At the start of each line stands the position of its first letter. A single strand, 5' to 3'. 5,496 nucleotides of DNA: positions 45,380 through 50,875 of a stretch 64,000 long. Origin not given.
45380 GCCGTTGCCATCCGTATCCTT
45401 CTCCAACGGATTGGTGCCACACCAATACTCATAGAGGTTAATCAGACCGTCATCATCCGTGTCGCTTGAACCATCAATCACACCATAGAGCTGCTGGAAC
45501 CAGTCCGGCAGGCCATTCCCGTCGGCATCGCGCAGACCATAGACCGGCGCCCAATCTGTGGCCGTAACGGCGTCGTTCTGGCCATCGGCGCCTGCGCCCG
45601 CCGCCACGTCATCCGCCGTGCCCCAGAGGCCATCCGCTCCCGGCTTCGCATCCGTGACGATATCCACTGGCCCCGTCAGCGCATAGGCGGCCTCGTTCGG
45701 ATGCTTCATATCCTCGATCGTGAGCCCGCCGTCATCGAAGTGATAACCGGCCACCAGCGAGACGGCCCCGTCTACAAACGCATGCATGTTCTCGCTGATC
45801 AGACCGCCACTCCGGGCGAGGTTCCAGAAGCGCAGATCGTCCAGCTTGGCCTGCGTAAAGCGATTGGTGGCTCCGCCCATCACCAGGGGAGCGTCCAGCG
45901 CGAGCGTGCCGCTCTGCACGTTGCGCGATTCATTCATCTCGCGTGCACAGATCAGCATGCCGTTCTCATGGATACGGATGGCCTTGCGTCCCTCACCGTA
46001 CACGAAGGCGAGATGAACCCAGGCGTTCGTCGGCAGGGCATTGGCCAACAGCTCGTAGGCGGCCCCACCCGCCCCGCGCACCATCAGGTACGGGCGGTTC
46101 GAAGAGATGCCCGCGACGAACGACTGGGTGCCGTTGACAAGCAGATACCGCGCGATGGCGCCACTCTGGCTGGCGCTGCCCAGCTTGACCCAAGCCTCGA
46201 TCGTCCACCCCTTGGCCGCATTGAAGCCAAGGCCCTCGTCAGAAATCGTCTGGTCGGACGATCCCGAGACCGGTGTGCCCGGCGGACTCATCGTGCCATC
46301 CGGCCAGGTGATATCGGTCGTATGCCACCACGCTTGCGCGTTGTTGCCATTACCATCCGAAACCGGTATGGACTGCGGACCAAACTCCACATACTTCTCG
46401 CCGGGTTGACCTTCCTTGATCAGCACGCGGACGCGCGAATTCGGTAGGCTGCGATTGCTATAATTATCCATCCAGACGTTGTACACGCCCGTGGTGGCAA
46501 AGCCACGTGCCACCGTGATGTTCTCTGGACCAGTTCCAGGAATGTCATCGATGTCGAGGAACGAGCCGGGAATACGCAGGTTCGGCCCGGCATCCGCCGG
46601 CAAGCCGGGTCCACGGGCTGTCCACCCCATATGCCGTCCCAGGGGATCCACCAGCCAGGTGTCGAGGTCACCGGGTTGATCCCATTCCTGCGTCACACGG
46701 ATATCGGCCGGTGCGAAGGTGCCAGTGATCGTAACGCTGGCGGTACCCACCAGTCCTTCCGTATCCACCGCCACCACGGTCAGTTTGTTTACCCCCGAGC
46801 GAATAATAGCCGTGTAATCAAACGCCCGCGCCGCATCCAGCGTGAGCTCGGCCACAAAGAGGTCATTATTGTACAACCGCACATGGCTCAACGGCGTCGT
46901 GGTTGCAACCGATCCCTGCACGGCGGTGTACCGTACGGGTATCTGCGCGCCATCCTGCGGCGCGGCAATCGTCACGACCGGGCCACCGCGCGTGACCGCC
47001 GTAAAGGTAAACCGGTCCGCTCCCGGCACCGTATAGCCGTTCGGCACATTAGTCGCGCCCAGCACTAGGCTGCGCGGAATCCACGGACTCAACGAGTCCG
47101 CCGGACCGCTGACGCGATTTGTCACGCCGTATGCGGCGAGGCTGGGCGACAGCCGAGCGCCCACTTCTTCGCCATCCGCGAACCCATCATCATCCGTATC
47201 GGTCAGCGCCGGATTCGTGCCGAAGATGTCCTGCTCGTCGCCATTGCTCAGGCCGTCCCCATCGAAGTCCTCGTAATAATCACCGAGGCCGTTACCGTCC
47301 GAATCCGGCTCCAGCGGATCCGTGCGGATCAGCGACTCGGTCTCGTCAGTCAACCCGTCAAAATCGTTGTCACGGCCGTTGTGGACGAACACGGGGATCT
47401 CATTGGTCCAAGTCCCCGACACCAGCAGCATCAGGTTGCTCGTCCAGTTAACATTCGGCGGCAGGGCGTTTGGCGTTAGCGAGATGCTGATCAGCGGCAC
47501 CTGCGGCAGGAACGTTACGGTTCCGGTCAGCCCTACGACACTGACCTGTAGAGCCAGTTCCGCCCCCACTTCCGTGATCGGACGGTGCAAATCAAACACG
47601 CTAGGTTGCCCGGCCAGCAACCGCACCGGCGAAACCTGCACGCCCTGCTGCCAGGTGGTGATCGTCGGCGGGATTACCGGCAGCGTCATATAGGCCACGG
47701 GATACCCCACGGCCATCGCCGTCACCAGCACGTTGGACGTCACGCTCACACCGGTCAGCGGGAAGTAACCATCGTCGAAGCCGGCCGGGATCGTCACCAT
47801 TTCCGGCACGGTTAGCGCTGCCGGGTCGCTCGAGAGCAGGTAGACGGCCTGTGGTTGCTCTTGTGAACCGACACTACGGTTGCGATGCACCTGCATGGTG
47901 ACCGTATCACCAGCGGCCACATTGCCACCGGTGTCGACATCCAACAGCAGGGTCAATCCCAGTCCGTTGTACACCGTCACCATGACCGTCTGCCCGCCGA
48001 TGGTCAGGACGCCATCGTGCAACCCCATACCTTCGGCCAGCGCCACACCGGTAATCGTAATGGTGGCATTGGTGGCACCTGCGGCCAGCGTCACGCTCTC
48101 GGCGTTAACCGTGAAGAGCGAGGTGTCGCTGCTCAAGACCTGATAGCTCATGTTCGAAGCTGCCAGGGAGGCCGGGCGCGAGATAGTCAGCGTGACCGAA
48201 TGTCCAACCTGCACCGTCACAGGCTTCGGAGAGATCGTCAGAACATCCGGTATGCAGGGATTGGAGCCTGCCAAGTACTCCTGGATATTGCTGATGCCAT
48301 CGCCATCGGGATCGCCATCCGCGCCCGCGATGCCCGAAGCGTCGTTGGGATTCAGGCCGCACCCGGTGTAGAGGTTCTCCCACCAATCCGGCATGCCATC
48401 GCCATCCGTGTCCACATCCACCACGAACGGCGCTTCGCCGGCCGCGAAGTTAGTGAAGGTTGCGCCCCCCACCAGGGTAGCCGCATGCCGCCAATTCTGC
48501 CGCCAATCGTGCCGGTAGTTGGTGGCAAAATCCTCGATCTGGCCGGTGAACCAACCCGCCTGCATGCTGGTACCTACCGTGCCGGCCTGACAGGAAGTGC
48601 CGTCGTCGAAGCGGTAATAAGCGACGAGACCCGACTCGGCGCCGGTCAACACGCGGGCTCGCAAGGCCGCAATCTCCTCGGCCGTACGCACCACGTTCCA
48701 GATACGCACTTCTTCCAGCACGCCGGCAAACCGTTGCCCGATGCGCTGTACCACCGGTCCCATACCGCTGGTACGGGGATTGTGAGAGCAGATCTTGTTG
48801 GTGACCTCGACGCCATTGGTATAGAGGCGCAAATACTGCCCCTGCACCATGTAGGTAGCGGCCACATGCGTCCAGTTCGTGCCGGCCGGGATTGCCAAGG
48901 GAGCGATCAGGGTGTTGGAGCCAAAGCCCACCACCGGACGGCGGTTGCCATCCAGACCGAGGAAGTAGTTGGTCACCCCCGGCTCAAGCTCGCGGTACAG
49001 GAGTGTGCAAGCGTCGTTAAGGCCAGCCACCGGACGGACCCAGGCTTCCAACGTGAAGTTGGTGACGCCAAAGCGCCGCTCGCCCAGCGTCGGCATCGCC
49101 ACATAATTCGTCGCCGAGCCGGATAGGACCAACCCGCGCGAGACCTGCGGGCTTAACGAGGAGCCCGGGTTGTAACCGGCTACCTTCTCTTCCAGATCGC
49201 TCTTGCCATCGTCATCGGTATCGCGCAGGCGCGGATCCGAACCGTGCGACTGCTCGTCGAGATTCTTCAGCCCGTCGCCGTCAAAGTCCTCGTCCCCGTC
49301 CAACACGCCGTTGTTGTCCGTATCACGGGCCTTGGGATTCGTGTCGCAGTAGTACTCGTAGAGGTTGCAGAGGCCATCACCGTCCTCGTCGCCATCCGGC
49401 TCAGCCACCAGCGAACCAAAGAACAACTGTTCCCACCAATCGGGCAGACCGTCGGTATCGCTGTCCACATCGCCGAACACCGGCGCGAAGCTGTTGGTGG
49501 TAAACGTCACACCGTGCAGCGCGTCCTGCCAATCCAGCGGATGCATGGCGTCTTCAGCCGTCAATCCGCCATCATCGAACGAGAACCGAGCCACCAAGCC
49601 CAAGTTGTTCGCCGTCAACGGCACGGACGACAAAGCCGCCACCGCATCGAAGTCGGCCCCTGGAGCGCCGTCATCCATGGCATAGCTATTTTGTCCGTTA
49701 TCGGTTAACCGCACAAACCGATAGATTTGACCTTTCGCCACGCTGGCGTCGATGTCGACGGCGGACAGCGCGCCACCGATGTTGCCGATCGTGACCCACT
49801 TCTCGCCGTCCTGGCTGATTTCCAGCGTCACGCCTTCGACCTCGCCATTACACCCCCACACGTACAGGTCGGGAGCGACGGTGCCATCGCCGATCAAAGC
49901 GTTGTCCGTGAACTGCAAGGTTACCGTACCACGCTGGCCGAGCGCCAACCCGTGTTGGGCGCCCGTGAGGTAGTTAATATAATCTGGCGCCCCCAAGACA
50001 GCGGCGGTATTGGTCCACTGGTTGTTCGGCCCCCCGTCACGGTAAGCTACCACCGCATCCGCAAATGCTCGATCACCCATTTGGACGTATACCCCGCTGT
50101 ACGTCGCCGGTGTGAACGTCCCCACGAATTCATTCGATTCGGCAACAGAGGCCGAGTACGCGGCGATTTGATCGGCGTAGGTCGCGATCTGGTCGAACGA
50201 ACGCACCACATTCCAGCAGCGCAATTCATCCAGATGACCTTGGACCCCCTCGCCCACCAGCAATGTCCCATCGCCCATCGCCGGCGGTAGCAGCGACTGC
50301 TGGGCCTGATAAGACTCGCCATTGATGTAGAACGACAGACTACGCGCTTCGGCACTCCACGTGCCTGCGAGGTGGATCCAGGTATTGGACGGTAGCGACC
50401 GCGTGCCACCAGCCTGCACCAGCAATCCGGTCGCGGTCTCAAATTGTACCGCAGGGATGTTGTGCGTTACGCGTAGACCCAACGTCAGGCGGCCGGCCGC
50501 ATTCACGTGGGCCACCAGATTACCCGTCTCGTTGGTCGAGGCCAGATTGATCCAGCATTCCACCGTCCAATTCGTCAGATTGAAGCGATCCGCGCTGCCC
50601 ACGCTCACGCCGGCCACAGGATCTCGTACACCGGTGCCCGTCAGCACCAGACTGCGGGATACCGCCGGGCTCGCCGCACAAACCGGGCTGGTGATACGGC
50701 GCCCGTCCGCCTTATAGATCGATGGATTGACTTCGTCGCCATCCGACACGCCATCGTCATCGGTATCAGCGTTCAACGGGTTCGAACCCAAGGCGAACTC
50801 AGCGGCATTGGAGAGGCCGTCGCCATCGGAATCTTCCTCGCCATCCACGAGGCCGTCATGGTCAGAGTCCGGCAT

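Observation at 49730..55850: Tandem ~3.06-kb (about 1020-aa) divergent super-repeat, each unit starting SPYVMRY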

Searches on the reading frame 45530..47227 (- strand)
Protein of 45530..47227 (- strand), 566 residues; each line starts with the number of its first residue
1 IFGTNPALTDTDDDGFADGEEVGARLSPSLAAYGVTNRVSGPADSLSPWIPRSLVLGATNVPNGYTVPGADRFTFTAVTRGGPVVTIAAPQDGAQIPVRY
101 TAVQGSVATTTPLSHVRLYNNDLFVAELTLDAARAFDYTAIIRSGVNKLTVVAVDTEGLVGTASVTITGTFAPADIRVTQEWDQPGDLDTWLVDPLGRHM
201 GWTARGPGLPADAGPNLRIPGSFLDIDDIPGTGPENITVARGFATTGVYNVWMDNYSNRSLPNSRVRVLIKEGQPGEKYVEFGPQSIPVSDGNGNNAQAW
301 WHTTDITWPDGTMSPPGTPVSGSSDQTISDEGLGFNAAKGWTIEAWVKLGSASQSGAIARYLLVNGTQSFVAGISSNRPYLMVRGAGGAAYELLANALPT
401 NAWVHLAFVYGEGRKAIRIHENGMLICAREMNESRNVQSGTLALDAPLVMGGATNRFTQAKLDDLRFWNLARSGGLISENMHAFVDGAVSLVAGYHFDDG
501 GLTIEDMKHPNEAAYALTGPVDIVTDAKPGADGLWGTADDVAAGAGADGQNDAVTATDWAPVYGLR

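Call 17: search_protein_families(library=pfam, proteins=[window:45530-47227:-], max_evalue=1)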
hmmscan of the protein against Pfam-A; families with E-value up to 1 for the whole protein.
window:45530-47227:- (566 aa): 3 families
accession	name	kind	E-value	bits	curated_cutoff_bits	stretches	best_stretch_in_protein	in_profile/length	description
PF13385.13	Laminin_G_3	-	3e-17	63.6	27.6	1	327-474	8-147/151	Concanavalin A-like lectin/glucanases superfamily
PF17957.7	Big_7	-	0.0021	19.1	24.1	1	83-150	1-69/70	Bacterial Ig domain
PF09136.16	Glucodextran_B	-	0.0043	17.4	27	1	83-168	1-80/83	Glucodextranase, domain B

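Call 41: search_protein_families(library=ncbifam, proteins=[window:45530-47227:-], max_evalue=0.01)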
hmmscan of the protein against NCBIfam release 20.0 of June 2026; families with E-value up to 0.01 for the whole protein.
window:45530-47227:- (566 aa): 0 families

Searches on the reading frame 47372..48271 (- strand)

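Call 17: search_protein_families(library=pfam, proteins=[window:47372-48271:-], max_evalue=1)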
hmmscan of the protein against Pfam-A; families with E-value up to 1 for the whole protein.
window:47372-48271:- (300 aa): 2 families
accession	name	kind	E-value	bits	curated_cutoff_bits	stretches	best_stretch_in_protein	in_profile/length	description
PF07686.23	V-set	-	0.03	15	26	1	14-35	2-23/109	Immunoglobulin V-set domain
PF08522.16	BT_3987-like_N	-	0.15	13.2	25.9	1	25-74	44-95/120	BT_3987-like, N-terminal domain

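Call 41: search_protein_families(library=ncbifam, proteins=[window:47372-48271:-], max_evalue=0.01)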
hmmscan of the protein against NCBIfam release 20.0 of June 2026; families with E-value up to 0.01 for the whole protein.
window:47372-48271:- (300 aa): 1 family
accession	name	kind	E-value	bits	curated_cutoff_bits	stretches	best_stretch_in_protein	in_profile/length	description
NF012200.0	choice_anch_D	domain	0.0036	17.8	45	0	20-74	49-102/108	choice-of-anchor D domain-containing protein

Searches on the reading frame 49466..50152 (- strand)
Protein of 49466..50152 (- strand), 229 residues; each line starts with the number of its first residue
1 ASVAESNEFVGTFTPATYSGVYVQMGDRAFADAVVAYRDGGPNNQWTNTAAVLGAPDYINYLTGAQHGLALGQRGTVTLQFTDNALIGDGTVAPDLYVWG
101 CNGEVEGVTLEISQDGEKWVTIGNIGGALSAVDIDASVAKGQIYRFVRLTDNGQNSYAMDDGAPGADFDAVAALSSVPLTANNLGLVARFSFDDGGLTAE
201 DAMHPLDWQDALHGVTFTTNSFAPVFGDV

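Call 77: search_protein_families(library=pfam, proteins=[window:49466-50152:-], max_evalue=1)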
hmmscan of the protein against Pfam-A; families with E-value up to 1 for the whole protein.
window:49466-50152:- (229 aa): 1 family
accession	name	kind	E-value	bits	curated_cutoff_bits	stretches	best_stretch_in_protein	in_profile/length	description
PF00754.31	F5_F8_type_C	-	0.0035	17.9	28.2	1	101-155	59-116/127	F5/8 type C domain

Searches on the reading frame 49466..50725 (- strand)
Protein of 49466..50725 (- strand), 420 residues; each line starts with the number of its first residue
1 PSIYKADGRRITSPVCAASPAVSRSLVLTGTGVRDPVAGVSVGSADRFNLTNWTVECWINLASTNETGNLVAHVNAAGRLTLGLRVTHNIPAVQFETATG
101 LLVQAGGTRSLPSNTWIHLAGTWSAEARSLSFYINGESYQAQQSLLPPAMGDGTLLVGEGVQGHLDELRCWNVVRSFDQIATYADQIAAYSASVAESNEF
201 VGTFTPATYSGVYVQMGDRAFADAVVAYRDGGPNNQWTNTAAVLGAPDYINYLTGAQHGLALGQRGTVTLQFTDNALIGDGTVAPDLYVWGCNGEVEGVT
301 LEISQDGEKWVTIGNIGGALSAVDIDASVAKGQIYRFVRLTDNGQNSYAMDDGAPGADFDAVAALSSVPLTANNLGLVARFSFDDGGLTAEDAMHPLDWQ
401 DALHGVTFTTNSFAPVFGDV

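Call 17: search_protein_families(library=pfam, proteins=[window:49466-50725:-], max_evalue=1)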
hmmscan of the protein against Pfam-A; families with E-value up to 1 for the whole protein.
window:49466-50725:- (420 aa): 2 families
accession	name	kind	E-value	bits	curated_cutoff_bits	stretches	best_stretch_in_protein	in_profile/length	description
PF13385.13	Laminin_G_3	-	1.7e-17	64.4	27.6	1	40-181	7-151/151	Concanavalin A-like lectin/glucanases superfamily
PF00754.31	F5_F8_type_C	-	0.01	16.4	28.2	1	292-346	59-116/127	F5/8 type C domain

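Call 41: search_protein_families(library=ncbifam, proteins=[window:49466-50725:-], max_evalue=0.01)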
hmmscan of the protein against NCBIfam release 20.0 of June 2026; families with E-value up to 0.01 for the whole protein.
window:49466-50725:- (420 aa): 0 families
